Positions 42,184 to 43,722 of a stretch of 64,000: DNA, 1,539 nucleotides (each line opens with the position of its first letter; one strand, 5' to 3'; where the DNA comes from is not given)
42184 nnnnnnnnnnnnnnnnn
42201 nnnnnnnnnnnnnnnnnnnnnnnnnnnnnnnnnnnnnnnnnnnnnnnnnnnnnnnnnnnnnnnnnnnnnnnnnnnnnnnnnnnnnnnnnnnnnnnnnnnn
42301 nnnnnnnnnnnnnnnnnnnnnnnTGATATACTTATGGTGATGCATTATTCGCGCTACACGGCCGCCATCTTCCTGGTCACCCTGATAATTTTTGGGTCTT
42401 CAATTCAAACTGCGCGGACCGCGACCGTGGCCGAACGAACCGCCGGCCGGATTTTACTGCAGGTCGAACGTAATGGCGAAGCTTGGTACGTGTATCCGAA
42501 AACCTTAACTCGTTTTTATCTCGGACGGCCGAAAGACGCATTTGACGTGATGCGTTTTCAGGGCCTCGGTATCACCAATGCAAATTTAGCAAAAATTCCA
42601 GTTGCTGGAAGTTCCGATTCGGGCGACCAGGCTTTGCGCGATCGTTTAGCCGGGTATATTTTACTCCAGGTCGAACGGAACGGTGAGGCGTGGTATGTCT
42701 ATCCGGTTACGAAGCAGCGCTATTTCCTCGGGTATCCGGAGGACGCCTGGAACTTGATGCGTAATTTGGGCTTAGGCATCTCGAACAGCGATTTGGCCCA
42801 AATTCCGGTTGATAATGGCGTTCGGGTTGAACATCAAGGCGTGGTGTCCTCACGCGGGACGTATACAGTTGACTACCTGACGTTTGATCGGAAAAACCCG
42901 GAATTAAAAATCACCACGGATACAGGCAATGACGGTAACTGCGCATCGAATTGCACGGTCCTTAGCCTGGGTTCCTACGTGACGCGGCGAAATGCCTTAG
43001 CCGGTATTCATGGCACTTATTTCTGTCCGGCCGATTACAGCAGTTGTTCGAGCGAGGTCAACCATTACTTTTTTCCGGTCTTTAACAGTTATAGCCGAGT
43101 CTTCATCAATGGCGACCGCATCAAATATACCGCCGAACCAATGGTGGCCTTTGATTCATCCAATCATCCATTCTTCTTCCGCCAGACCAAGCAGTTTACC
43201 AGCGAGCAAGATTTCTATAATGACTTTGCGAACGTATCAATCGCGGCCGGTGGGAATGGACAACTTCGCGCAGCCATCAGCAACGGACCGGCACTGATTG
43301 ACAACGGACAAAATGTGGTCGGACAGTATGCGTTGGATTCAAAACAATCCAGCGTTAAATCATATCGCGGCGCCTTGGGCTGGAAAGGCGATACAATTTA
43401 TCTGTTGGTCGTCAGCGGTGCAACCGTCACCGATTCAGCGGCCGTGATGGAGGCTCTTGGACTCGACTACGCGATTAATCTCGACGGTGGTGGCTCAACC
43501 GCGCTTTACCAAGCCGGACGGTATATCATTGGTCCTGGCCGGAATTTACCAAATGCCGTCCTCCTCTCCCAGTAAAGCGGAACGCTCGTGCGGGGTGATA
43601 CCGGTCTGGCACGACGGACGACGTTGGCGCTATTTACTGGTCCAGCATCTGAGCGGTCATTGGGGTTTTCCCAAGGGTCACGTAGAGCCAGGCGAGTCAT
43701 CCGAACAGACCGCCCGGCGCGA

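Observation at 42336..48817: Unrecognised, tandemly duplicated 50-aa module (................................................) shared by two different secreted hydrolases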

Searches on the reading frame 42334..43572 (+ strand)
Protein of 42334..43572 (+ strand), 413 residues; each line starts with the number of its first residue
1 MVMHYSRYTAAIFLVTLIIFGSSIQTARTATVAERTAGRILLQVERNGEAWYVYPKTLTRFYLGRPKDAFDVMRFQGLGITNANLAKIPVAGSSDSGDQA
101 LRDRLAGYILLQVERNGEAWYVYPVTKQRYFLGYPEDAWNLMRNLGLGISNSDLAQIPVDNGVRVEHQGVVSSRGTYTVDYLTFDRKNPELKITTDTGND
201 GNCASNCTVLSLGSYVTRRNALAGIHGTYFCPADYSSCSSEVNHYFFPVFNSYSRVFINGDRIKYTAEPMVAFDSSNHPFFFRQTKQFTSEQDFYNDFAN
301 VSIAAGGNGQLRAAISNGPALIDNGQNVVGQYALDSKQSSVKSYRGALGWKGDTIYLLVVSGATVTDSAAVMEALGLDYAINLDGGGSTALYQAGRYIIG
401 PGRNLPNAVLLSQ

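Call 5: search_protein_families(library=pfam, proteins=[window:42334-43572:+], max_evalue=10)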
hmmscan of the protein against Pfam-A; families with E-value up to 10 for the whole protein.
window:42334-43572:+ (413 aa): 1 family
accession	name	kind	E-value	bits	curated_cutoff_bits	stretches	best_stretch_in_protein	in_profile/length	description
PF09992.14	NAGPA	-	3.4e-18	66.9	25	1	300-410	59-167/169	Phosphodiester glycosidase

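Call 6: search_protein_families(library=ncbifam, proteins=[window:42334-43572:+], max_evalue=10)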
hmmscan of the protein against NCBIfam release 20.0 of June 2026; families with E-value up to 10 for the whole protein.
window:42334-43572:+ (413 aa): 0 families

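Call 46: search_protein_families(library=phrogs, proteins=[window:42334-43572:+], max_evalue=1)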
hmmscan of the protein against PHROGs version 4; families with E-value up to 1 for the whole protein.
window:42334-43572:+ (413 aa): 3 families
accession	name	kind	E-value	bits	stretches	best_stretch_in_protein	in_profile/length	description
phrog_7068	-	moron, auxiliary metabolic gene and host takeover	0.0037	17.3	1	67-97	139-169/346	queuine tRNA-ribosyltransferase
phrog_18955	-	unknown function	0.013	15.1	1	320-407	96-185/483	-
phrog_16027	-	unknown function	0.092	14.4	0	32-75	40-83/97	-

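Call 47: find_homologous_proteins(query=window:42334-43572:+, max_evalue=1e-10)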
Query window:42334-43572:+ (413 aa): 1656 proteins with E <= 1e-10 among 8000 candidates; the best 120 are listed.
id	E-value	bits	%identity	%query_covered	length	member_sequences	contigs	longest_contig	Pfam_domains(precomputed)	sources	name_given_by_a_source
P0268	4.2e-277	936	100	100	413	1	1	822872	PF09992.15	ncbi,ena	-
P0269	1.8e-190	651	69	99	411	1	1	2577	PF09992.15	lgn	-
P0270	2.0e-186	638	68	98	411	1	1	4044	PF09992.15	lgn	-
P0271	1.9e-183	628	70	94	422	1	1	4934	PF09992.15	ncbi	-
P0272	2.6e-180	618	66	99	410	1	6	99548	PF09992.15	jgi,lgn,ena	-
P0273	9.5e-179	613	66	97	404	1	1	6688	PF09992.15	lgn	-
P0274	9.3e-178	609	65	97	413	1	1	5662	PF09992.15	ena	-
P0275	2.3e-177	608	68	93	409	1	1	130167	PF09992.15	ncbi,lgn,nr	ncbi:MAG: phosphodiester glycosidase family protein [Candidatus Kerfeldbacteria bacterium]|nr:phosph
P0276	3.0e-177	608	65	98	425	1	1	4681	PF09992.15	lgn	-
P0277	2.1e-175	602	65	97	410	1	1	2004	PF09992.15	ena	-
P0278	2.0e-171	588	62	98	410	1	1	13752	PF09992.15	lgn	-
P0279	2.7e-171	588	64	99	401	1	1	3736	PF09992.15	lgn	-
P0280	2.2e-169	582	64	97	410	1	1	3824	PF09992.15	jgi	jgi:hypothetical protein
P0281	4.7e-169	581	64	97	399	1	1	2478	PF09992.15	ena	-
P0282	6.3e-164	564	61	97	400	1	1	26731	PF09992.15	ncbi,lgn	-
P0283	7.3e-163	560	61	98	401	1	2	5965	PF09992.15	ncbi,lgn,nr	ncbi:MAG: phosphodiester glycosidase family protein [Candidatus Kerfeldbacteria bacterium]|nr:phosph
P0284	6.9e-161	554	61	97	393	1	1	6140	PF09992.15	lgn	-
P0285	2.3e-159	549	59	100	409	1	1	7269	PF09992.15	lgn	-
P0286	5.5e-156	538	60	97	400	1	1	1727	PF09992.15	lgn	-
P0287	1.1e-151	523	56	99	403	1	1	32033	PF09992.15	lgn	-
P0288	2.3e-151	522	58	98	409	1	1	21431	PF09992.15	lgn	-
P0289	2.0e-147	509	57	100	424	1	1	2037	PF09992.15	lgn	-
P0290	2.5e-144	499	56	96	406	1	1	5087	PF09992.15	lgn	-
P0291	6.1e-144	498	56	99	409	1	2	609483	PF09992.15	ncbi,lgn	-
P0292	1.2e-143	497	56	96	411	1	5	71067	PF09992.15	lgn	-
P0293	2.6e-143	496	55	97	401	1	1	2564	PF09992.15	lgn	-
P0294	3.0e-141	489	56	97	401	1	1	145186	PF09992.15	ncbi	-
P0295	1.1e-140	487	54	99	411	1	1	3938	PF09992.15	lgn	-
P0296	1.1e-138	481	54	94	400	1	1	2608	PF09992.15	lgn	-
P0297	3.4e-138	479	55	96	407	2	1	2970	PF09992.15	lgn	-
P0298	8.8e-137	474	56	95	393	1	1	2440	PF09992.15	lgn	-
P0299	8.8e-137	474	56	92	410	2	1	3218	PF09992.15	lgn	-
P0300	5.2e-136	472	56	92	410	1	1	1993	PF09992.15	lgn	-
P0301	3.5e-132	459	54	94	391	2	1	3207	PF09992.15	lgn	-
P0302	2.5e-130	453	55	91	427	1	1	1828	PF09992.15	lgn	-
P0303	8.2e-130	451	54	91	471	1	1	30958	PF09992.15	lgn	-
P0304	8.5e-130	451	54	92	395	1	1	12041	PF09992.15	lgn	-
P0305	1.2e-127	444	51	99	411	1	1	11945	PF09992.15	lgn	-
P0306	5.7e-125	436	49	99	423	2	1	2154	PF09992.15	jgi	-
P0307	2.8e-124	433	52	93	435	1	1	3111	PF09992.15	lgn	-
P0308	1.8e-123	431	50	94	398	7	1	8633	PF09992.15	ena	-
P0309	3.6e-123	430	50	95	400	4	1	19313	PF09992.15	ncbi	ncbi:MAG: phosphodiester glycosidase family protein [Parcubacteria group bacterium]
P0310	7.2e-123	429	60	74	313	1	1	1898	PF09992.15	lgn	-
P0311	1.9e-122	427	51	92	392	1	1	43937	PF09992.15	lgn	-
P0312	2.1e-122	427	49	99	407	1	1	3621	PF09992.15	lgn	-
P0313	6.6e-122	425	47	97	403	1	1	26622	PF09992.15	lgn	-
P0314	2.1e-121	424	52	95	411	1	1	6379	PF09992.15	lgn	-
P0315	4.6e-121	423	48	98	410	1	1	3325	PF09992.15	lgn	-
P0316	7.4e-121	422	50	99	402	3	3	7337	PF09992.15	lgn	-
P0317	3.1e-119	417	50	94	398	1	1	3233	PF09992.15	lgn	-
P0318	1.2e-118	415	51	93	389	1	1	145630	PF09992.15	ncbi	ncbi:phosphodiester glycosidase family protein [Patescibacteria group bacterium]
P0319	1.0e-116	408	49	93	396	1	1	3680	PF09992.15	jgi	-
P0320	1.2e-115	405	49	97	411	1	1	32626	PF09992.15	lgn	-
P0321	3.6e-115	403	48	98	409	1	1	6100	PF09992.15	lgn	-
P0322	7.2e-114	399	50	88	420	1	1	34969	PF09992.15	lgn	-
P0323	2.5e-113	397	50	92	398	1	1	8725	PF09992.15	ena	-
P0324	2.5e-112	394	47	97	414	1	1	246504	PF09992.15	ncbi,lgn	-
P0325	4.2e-112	393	47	97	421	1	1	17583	PF09992.15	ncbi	-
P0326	1.8e-110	388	48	94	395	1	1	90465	PF09992.15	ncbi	-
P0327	5.6e-110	386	48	94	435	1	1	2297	PF09992.15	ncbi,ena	ncbi:MAG: phosphodiester glycosidase family protein [Patescibacteria group bacterium]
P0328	2.1e-109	384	47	96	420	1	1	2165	PF09992.15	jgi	jgi:hypothetical protein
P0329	3.1e-109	384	49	94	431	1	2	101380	PF09992.15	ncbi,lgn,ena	ncbi:MAG: phosphodiester glycosidase family protein [Patescibacteria group bacterium]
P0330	1.6e-108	381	45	97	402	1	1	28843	PF09992.15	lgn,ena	-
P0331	1.6e-108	381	46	97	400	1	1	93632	PF09992.15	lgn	-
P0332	7.2e-108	379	45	97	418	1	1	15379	PF09992.15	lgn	-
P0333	1.4e-107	378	47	93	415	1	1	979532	PF09992.15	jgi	-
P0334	4.7e-107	377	45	97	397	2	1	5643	PF09992.15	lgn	-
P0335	5.1e-107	376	47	93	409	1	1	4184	PF09992.15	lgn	-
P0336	1.5e-106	375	47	97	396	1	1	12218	PF09992.15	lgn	-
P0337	3.2e-106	374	46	99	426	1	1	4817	PF09992.15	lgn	-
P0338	4.0e-106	373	47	94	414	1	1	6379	PF09992.15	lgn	-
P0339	1.1e-105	372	45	96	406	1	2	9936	PF09992.15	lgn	-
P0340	1.1e-105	372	47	97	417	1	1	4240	PF09992.15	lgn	-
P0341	1.5e-105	372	46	92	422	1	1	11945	PF09992.15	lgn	-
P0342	6.5e-105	369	43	100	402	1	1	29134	PF09992.15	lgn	-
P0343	8.4e-105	369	45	97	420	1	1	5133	PF09992.15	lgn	-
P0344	1.1e-104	369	44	97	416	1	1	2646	PF09992.15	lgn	-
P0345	1.5e-104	368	46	97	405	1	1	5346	PF09992.15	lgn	-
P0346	2.3e-104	368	45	97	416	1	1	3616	PF09992.15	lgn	-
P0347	3.3e-104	367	45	98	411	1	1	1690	PF09992.15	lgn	-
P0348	6.0e-104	366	45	99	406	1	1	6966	PF09992.15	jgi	jgi:hypothetical protein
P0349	1.1e-103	365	45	97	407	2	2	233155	PF09992.15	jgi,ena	-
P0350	1.1e-103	365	46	92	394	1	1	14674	PF09992.15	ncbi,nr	ncbi:MAG: phosphodiester glycosidase family protein [Candidatus Kerfeldbacteria bacterium]|nr:phosph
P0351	1.2e-103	365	43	97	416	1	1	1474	PF09992.15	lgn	-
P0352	2.1e-103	365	44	99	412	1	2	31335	PF09992.15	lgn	-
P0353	4.3e-103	363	45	96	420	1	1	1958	PF09992.15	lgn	-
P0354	5.3e-103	363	45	98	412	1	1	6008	PF09992.15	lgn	-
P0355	5.6e-103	363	46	92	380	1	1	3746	PF09992.15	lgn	-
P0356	6.5e-103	363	44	93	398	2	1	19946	PF09992.15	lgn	-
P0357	1.3e-102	362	46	93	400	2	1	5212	PF09992.15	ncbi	-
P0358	1.6e-102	362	44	98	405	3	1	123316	PF09992.15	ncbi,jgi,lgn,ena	-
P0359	2.5e-102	361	45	98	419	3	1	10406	PF09992.15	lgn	-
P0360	3.2e-102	361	43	98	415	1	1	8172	PF09992.15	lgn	-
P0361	9.8e-102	359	43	98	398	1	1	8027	PF09992.15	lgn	-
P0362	1.0e-101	359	45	91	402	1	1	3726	PF09992.15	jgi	jgi:exopolysaccharide biosynthesis protein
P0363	1.3e-101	359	46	99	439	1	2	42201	PF09992.15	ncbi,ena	-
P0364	1.6e-101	358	43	99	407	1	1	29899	PF09992.15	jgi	jgi:exopolysaccharide biosynthesis protein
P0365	1.7e-101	358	43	99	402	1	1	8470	PF09992.15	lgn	-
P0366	1.8e-101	358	43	97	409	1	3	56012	PF09992.15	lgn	-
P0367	2.3e-101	358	44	92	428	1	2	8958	PF09992.15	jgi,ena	-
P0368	4.6e-101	357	45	93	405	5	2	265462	PF09992.15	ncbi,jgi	ncbi:MAG: phosphodiester glycosidase family protein [Patescibacteria group bacterium]|jgi:hypothetic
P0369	4.9e-101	357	44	96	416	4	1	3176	PF09992.15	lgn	-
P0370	5.0e-101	357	44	93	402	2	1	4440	PF09992.15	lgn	-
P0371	5.2e-101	357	44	98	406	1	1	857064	PF09992.15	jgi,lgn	jgi:exopolysaccharide biosynthesis protein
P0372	5.2e-101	357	43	96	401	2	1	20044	PF09992.15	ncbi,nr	ncbi:MAG: phosphodiester glycosidase family protein [bacterium]|nr:phosphodiester glycosidase family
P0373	1.4e-100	355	44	98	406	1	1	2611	PF09992.15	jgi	-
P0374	1.4e-100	355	44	99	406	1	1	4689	PF09992.15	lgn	-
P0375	1.5e-100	355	46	97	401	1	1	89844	PF09992.15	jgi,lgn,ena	-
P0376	1.5e-100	355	43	99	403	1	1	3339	PF09992.15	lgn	-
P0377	3.2e-100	354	44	94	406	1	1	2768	PF09992.15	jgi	jgi:hypothetical protein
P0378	3.3e-100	354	44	99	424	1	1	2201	PF09992.15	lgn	-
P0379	3.6e-100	354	43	97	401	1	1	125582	PF09992.15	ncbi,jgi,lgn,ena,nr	ncbi:hypothetical protein C0584_00160 [Candidatus Parcubacteria bacterium]|nr:MAG: hypothetical prot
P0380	4.2e-100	354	45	97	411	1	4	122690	PF09992.15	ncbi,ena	-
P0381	4.6e-100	354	44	94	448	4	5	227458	PF09992.15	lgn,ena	-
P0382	4.7e-100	353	44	98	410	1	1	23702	PF09992.15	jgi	jgi:hypothetical protein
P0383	5.3e-100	353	44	98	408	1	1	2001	PF09992.15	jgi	jgi:ribosomal protein L30/L7E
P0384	5.4e-100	353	44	93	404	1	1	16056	PF09992.15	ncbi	-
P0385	8.1e-100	353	43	93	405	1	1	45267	PF09992.15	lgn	-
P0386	8.6e-100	353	43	98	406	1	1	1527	PF09992.15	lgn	-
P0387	1.2e-99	352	43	98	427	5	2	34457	PF09992.15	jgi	jgi:exopolysaccharide biosynthesis protein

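Call 48: find_encoding_contigs(protein=P0268, flank=1000, max_places=2)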
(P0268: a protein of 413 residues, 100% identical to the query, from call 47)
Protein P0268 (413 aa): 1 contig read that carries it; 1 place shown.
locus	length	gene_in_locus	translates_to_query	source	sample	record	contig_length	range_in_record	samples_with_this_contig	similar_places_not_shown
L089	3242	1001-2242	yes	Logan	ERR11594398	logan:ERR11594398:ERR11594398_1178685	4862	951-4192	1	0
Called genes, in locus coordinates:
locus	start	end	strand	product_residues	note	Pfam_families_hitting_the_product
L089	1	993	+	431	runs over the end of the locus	PF22422:MGH1-like_GH, PF01204:Trehalase (weak), PF03200:Glyco_hydro_63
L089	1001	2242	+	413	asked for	PF09992:NAGPA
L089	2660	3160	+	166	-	PF07920:DUF1684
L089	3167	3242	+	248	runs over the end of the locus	?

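Call 57: predict_structure(alignment_id=A5)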
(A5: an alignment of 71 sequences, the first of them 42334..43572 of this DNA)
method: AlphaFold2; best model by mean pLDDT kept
length: 413 residues; sequences in the alignment: 71
mean_pLDDT: 94.3   pTM: 0.81
mean pLDDT of the five models: 94.3, 94.1, 93.8, 93.7, 93.2
residues with pLDDT >= 90: 362; 70-90: 42; 50-70: 7; < 50: 2
segments of 3 or more residues with pLDDT < 50: none
pLDDT, mean of each block of 10 residues (from residue 1): 69 91 73 95 94 93 91 92 98 97 98 96 98 93 95 89 93 98 96 98 97 97 97 95 96 98 95 98 95 98 97 97 96 88 98 98 98 98 97 92 97 95
secondary structure, 60 per line:
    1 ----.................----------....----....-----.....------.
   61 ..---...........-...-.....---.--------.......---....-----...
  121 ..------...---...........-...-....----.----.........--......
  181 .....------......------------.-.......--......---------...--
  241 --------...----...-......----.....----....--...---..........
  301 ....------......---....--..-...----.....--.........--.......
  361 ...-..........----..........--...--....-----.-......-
elements in order: H5-21 H32-35 E40-43 E49-53 E60-62 H66-76 E78-80 H82-86 H99-105 E109-112 E118-122 E129-131 H135-145 E147-149 H151-154 E164-172 E175-185 E192-197 H212-218 E221-226 E249-251 E256-258 H260-265 E270-274 E279-282 H291-304 E311-316 E320-323 H336-340 E343-351 E354-363 H365-374 E379-385 E391-393 E396-399 E407-412
